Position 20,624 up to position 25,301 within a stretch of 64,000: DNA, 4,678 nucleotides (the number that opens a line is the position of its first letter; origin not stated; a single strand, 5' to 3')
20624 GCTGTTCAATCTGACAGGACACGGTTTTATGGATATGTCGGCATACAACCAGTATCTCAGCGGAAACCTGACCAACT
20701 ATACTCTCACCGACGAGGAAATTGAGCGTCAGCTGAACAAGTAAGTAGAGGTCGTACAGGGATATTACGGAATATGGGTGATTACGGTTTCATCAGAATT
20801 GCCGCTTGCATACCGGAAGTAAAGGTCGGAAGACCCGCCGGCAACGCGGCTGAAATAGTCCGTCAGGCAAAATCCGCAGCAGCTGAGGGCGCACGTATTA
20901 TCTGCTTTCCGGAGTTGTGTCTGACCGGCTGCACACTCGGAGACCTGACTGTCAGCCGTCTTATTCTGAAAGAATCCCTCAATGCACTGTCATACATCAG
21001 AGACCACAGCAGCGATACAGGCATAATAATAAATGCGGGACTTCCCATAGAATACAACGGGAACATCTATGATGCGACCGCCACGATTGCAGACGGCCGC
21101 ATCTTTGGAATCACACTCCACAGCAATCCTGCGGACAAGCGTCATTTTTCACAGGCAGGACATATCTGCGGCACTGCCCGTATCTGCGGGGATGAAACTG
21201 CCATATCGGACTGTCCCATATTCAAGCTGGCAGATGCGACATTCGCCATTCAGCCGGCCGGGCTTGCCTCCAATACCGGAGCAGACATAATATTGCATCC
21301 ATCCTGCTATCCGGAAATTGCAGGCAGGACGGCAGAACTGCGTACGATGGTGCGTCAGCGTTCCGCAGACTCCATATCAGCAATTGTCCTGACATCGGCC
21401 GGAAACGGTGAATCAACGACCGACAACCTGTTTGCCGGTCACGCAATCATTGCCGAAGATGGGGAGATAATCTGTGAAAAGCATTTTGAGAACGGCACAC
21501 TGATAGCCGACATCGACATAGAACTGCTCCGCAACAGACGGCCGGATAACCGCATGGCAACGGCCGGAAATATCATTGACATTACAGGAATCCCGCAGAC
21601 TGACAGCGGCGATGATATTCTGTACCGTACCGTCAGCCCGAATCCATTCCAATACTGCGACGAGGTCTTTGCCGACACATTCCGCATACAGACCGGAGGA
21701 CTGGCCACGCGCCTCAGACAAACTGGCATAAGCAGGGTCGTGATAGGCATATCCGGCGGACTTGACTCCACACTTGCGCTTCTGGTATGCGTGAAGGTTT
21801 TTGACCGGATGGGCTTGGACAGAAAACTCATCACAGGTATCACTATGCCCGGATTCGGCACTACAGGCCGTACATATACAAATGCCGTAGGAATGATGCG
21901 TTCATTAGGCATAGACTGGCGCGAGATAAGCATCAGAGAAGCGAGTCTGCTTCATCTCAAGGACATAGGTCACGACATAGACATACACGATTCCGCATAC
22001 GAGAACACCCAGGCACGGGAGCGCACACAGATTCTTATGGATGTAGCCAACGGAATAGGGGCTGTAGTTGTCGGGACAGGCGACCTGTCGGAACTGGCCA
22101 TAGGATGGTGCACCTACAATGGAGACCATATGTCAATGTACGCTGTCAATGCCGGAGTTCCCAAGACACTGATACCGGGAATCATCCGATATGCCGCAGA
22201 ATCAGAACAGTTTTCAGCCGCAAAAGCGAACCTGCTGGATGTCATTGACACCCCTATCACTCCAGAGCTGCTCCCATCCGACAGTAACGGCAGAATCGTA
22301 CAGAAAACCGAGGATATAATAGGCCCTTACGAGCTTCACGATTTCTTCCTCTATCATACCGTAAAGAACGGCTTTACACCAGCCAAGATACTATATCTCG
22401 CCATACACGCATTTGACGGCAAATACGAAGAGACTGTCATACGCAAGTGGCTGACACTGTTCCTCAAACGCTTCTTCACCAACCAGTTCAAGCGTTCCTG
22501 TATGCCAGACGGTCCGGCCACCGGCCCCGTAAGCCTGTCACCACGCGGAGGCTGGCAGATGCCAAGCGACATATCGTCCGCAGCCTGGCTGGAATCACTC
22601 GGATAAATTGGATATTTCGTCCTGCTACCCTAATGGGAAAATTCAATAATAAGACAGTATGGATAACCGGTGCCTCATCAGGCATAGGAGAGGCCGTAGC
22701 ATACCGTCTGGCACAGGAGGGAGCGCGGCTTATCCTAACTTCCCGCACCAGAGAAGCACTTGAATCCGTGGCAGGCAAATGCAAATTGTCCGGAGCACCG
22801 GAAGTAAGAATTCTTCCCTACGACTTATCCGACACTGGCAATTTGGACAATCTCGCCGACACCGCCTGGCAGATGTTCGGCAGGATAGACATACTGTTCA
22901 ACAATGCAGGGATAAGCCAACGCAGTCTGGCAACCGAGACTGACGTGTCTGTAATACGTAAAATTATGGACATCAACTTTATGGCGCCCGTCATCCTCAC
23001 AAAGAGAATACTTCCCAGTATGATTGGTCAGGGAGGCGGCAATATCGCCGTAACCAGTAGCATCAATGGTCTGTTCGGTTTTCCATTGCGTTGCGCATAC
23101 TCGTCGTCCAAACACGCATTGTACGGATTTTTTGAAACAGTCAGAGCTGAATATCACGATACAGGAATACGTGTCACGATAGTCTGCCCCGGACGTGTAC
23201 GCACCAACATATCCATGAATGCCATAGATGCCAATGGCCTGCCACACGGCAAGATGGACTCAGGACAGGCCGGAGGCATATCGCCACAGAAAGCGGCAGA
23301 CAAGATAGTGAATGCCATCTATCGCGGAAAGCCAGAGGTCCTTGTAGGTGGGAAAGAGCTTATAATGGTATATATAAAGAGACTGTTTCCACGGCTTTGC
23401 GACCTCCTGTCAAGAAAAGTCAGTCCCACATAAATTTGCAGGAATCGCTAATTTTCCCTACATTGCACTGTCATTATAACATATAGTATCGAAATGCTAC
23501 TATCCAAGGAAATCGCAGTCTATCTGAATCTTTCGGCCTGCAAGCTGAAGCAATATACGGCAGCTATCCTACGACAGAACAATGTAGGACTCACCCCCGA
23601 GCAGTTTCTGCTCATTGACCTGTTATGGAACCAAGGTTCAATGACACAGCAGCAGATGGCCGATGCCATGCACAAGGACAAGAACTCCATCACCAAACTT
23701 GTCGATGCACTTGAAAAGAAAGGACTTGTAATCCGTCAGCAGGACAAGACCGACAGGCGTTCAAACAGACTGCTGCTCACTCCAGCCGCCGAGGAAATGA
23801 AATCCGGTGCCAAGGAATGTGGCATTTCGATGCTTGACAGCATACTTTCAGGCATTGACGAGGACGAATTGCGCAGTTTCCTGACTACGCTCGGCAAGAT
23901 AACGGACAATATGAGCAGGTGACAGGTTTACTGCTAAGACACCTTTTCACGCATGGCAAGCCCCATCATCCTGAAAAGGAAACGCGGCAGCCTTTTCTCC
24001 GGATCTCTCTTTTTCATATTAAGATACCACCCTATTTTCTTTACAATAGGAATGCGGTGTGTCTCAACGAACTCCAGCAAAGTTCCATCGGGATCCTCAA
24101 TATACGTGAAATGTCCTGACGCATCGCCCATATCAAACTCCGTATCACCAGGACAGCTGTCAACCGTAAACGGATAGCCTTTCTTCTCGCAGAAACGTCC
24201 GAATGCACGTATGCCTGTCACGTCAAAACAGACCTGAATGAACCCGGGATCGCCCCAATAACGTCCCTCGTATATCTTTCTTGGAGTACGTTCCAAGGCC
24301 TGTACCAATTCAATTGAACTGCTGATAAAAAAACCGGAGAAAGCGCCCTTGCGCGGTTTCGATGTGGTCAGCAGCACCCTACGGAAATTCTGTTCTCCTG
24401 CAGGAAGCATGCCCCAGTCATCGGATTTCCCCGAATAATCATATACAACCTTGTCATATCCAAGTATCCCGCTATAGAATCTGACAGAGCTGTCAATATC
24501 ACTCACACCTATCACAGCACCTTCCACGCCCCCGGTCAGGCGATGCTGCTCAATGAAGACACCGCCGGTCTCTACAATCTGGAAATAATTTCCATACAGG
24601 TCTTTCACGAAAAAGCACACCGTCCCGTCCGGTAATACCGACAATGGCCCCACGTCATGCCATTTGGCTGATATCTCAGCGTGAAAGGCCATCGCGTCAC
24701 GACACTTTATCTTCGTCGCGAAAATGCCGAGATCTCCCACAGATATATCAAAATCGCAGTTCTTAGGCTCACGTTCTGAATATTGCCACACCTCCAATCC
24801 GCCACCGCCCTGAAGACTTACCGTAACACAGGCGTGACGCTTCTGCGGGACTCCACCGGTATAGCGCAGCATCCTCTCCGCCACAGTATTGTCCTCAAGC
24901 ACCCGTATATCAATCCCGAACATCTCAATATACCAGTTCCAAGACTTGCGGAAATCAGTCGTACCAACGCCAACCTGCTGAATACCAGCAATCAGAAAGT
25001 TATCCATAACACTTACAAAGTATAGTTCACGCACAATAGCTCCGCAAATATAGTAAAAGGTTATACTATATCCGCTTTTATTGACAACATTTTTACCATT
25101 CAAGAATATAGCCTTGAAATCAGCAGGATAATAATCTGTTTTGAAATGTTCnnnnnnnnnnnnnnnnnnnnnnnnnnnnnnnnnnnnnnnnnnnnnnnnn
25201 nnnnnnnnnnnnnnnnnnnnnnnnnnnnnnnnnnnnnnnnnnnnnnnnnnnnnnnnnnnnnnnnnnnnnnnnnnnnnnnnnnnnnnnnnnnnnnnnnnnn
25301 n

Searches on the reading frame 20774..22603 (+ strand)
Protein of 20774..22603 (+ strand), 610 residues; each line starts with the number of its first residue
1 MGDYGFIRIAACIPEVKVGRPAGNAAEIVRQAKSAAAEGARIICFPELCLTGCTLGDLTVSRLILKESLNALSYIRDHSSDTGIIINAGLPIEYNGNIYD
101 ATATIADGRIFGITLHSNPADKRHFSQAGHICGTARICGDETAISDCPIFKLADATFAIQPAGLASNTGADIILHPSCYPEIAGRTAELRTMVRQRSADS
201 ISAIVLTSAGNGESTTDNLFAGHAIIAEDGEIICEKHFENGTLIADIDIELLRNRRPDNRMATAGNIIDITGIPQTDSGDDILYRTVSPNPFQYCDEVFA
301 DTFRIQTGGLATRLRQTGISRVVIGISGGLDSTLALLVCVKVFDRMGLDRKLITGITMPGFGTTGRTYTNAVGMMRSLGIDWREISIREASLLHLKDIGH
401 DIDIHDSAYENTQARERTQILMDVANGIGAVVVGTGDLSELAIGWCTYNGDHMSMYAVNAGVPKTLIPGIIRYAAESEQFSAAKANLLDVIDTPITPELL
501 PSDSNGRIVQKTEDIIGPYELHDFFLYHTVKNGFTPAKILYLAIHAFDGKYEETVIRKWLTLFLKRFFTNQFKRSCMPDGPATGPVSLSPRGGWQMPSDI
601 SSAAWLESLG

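Call 52: search_protein_families(library=pfam, proteins=[window:20774-22603:+], max_evalue=0.00001)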
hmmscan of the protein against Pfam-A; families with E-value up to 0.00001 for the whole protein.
window:20774-22603:+ (610 aa): 2 families
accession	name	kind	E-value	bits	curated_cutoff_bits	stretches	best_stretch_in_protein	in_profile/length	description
PF02540.23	NAD_synthase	-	1.1e-25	90.7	21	1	310-465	9-157/242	NAD synthase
PF00795.27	CN_hydrolase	-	1.4e-11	44.7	23.2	1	9-254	2-253/256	Carbon-nitrogen hydrolase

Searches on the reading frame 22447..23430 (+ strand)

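Call 52: search_protein_families(library=pfam, proteins=[window:22447-23430:+], max_evalue=0.00001)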
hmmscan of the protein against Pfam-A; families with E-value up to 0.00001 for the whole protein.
window:22447-23430:+ (328 aa): 4 families
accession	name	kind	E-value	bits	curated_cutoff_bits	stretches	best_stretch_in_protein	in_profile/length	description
PF00106.31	adh_short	-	4.1e-54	183.5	26.6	1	69-259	1-190/195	short chain dehydrogenase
PF13561.12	adh_short_C2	-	3.5e-34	118.9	27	1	75-259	1-184/236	Enoyl-(Acyl carrier protein) reductase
PF08659.16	KR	-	1.9e-12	47.9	22.6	1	70-234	2-165/180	KR domain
PF23441.1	SDR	-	8.7e-06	25.7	27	0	65-256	4-199/258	SDR-like rossmann domain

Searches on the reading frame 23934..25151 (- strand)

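Call 52: search_protein_families(library=pfam, proteins=[window:23934-25151:-], max_evalue=0.00001)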
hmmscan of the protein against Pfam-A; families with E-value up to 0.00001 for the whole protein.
window:23934-25151:- (405 aa): 2 families
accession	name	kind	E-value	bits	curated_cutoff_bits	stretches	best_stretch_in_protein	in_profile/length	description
PF00903.31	Glyoxalase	-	2.7e-10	41.1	20.6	1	213-361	6-121/121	Glyoxalase/Bleomycin resistance protein/Dioxygenase superfamily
PF13669.12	Glyoxalase_4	-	1.9e-06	28.6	27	0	213-330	4-95/109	Glyoxalase/Bleomycin resistance protein/Dioxygenase superfamily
